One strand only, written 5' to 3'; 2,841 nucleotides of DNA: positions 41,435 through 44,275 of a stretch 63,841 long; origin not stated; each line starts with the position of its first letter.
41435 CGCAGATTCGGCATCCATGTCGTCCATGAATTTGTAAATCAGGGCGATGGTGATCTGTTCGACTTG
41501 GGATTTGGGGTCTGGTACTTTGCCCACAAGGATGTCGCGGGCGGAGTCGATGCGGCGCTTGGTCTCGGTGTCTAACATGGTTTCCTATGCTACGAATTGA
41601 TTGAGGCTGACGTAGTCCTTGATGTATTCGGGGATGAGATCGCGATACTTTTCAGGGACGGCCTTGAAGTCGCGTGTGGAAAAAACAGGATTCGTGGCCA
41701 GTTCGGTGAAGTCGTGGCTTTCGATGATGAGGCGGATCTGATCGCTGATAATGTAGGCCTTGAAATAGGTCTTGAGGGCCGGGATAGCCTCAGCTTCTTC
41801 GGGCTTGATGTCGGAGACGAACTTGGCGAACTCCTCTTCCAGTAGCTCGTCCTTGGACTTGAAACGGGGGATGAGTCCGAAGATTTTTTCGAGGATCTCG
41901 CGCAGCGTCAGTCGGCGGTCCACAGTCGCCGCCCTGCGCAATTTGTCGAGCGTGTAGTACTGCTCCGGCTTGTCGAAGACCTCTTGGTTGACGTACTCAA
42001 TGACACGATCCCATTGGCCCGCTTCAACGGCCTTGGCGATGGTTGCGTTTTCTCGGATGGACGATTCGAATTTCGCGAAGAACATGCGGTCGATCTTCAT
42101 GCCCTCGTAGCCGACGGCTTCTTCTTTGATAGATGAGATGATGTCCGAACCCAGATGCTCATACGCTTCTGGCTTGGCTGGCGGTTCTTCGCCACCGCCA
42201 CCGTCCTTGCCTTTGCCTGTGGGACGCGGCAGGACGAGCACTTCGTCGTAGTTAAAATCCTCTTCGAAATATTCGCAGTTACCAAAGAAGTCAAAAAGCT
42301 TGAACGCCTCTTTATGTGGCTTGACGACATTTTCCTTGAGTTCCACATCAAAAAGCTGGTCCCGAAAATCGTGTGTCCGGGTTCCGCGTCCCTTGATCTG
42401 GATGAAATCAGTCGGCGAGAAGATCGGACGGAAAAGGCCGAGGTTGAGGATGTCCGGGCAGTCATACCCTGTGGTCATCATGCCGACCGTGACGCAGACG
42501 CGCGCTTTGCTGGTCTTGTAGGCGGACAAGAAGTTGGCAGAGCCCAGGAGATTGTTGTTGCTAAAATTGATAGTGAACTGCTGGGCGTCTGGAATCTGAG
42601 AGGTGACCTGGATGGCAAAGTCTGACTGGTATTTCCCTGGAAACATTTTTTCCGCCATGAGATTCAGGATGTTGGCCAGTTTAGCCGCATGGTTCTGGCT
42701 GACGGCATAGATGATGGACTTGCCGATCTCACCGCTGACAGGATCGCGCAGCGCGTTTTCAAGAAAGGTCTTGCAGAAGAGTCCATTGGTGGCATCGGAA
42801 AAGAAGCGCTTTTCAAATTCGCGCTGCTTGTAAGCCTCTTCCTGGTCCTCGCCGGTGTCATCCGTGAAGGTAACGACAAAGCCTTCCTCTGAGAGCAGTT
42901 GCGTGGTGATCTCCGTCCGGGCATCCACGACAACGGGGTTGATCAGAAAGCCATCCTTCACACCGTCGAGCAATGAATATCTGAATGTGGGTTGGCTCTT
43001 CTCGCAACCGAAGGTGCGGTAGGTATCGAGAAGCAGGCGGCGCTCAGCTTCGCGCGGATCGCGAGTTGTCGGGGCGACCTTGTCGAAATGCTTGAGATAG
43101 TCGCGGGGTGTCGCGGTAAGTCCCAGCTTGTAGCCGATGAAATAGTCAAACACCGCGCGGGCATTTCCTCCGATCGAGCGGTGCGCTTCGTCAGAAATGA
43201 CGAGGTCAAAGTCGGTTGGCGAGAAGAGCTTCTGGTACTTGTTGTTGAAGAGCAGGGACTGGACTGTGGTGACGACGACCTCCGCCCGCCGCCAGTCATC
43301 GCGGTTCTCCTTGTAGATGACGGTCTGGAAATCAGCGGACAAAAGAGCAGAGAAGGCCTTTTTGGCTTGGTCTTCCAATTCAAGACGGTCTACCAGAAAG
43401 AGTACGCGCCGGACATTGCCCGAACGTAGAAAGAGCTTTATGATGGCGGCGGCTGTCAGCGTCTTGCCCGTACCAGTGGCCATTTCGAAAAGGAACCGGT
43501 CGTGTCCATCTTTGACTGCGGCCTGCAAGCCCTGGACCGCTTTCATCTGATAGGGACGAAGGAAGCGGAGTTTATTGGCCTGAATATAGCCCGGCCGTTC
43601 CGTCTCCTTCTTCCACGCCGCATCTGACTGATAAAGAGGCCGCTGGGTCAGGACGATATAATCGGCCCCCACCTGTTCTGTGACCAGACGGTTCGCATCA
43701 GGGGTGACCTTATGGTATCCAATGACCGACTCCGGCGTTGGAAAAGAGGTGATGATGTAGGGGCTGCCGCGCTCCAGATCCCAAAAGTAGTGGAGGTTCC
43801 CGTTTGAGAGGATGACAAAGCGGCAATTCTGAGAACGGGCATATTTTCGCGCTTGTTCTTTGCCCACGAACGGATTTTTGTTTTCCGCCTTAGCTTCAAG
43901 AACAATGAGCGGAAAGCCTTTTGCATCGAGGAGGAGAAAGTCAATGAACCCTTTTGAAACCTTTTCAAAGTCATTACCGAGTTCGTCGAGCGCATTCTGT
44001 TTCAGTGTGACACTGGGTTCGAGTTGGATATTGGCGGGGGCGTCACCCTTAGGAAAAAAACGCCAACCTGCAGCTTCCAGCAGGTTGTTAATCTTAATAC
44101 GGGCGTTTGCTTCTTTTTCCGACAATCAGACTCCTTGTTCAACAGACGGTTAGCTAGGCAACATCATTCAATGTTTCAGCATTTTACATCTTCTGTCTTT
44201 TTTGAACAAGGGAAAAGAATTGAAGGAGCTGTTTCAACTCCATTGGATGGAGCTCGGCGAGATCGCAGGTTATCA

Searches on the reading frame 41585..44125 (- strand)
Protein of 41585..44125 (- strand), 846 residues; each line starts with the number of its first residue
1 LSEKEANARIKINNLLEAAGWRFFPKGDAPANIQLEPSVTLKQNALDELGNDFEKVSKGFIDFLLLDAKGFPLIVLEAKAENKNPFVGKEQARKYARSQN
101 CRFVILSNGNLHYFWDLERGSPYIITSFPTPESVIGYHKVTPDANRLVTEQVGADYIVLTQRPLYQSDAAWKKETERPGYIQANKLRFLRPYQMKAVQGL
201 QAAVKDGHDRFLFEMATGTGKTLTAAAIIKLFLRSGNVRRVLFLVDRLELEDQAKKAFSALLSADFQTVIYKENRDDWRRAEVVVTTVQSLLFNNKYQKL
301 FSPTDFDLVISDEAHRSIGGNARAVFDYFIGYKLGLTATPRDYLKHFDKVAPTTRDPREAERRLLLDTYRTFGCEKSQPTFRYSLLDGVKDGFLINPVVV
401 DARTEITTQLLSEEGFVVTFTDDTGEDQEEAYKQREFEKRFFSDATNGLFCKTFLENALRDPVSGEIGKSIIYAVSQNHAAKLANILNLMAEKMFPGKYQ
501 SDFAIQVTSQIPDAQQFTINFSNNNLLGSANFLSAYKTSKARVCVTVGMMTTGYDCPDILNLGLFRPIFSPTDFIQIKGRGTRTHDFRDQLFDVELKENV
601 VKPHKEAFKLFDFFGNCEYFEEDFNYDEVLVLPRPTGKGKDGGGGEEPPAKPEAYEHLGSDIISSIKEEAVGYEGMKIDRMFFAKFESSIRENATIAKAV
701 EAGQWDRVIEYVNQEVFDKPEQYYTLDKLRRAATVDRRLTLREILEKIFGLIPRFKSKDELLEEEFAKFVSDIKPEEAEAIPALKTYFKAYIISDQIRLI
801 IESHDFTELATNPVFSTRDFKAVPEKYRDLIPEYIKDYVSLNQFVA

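Call 30: search_protein_families(library=pfam, proteins=[window:41585-44125:-], max_evalue=0.01)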
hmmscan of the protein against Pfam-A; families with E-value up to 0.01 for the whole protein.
window:41585-44125:- (846 aa): 6 families
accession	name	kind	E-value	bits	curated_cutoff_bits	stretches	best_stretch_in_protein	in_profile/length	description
PF04851.21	ResIII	-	7.9e-39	133.6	22.5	1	189-341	4-163/164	Type III restriction enzyme, res subunit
PF18766.7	SWI2_SNF2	-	6.9e-14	52.5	26.7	1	192-342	1-157/221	SWI2/SNF2 ATPase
PF00270.35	DEAD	-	5.2e-10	39.8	26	1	191-341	2-161/167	DEAD/DEAH box helicase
PF04313.20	HSDR_N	-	6.5e-07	29.8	25.1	1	55-120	122-195/198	Type I restriction enzyme R protein N terminus (HSDR_N)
PF13588.12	HSDR_N_2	-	5.5e-06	26.9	25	1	58-121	36-100/110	Type I restriction enzyme R protein N terminus (HSDR_N)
PF00176.29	SNF2-rel_dom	-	0.0082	15.7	24.9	0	216-340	25-163/290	SNF2-related domain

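Call 73: search_protein_families(library=padloc, proteins=[window:41585-44125:-], max_evalue=0.00001)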
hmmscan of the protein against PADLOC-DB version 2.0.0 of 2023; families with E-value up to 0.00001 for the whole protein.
window:41585-44125:- (846 aa): 16 families
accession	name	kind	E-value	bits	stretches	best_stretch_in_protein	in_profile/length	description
PDLC03047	REase_I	-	1.7e-58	196.3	2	190-628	345-737/1107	Type I restriction enzyme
PDLC03049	REase_I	-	9.6e-35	117.8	1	61-592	60-532/807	Type I restriction enzyme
PDLC03042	REase_I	-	6.9e-27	91.3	1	189-584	445-830/1170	Type I restriction enzyme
PDLC02707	PbeA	-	1.5e-18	64.7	1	171-343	241-416/672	PbeA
PDLC03659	mREase_IV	-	1e-16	58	1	206-341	237-372/945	Type IV methyl-directed restriction enzyme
PDLC03658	mREase_IV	-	2.5e-16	56.6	1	193-341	227-372/953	Type IV methyl-directed restriction enzyme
PDLC03048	REase_I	-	5.9e-14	49.1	1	182-341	234-409/976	Type I restriction enzyme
PDLC03597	REase_MTase_IIG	-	6.6e-14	48.4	1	164-266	142-245/1646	Type IIG restriction enzyme-methyltransferase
PDLC02704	PbeA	-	1.3e-12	45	1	186-347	252-422/682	PbeA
PDLC03045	REase_I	-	1.2e-11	41.4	1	190-356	259-438/995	Type I restriction enzyme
PDLC02706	PbeA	-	1.8e-10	38.1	1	190-587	271-662/722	PbeA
PDLC03040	REase_I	-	5.6e-09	32.4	1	201-568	279-652/1029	Type I restriction enzyme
PDLC02703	PbeA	-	2.3e-07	27.8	1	212-343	265-408/626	PbeA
PDLC03051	REase_MTase_I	-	3.6e-07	25.7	0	164-259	152-248/1591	Type I restriction enzyme-methyltransferase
PDLC01439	typeIV_DinG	-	5.3e-07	26.7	0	190-256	17-77/575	CAS-IV-A; associated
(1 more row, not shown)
